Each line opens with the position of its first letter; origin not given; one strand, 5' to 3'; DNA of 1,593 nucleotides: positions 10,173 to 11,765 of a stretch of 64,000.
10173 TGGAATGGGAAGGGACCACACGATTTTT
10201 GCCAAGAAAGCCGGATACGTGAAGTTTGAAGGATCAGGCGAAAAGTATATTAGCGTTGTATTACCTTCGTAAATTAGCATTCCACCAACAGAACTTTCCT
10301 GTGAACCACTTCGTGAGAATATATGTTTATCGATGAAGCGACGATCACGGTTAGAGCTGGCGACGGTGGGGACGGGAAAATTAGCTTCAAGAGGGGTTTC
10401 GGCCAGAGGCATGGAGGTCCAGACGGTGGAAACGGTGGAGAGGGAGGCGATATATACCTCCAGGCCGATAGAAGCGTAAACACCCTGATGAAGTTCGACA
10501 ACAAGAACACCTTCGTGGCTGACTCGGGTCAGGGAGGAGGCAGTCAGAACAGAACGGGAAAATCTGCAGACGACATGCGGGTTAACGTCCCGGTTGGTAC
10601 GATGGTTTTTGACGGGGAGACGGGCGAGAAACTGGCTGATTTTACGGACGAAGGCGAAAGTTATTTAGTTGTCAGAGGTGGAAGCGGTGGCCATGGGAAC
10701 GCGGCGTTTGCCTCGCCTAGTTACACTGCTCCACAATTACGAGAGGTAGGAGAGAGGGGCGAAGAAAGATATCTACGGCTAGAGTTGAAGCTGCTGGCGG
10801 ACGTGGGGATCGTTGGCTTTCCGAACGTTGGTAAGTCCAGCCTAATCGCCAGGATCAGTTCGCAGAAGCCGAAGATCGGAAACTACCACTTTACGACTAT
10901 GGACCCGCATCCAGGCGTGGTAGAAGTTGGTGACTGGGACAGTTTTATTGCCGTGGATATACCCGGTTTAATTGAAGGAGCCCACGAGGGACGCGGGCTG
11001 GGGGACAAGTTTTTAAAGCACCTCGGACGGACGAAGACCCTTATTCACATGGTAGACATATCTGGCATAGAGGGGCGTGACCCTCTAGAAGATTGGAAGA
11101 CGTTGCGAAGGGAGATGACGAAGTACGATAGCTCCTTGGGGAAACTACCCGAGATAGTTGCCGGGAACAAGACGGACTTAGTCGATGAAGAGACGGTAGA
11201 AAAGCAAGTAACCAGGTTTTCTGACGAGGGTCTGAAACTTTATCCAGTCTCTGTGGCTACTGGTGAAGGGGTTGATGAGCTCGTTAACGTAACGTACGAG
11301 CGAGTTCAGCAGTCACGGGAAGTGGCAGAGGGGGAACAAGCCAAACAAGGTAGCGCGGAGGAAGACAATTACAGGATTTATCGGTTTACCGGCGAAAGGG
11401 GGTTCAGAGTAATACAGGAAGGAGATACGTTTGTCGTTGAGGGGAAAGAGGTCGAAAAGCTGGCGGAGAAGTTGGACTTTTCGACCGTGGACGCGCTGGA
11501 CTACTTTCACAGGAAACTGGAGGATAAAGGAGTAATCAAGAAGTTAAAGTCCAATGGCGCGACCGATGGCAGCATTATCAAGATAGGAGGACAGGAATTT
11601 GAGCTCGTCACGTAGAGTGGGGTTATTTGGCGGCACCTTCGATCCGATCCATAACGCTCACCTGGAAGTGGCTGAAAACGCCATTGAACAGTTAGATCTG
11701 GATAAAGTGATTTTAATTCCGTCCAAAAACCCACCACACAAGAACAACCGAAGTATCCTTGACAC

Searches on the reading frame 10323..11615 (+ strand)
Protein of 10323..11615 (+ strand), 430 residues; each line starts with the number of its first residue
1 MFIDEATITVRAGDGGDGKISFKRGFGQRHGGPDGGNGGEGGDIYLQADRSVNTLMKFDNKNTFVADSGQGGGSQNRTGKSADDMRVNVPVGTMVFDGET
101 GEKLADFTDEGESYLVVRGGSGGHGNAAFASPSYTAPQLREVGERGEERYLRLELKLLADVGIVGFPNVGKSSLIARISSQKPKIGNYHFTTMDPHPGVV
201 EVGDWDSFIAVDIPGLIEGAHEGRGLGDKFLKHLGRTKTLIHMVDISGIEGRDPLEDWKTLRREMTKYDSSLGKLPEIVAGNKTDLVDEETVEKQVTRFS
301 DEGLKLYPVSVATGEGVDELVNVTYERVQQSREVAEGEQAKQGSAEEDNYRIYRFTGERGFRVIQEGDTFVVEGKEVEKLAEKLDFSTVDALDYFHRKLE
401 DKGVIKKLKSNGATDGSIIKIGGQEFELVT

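Call 73: search_protein_families(library=pfam, proteins=[window:10323-11615:+], max_evalue=1e-8)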
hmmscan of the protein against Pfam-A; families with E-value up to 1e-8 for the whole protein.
window:10323-11615:+ (430 aa): 4 families
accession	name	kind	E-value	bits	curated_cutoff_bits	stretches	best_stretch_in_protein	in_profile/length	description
PF01018.28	GTP1_OBG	-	2.3e-51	173.9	27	1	3-157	1-155/155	GTP1/OBG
PF01926.29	MMR_HSR1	-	8.7e-24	84.3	21.9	1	160-283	1-113/113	50S ribosome-binding GTPase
PF09269.16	DUF1967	-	4e-18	65.7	27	1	361-427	1-69/70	Domain of unknown function (DUF1967)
PF02421.24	FeoB_N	-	3.2e-09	36.9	27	0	161-250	3-92/156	Ferrous iron transport protein B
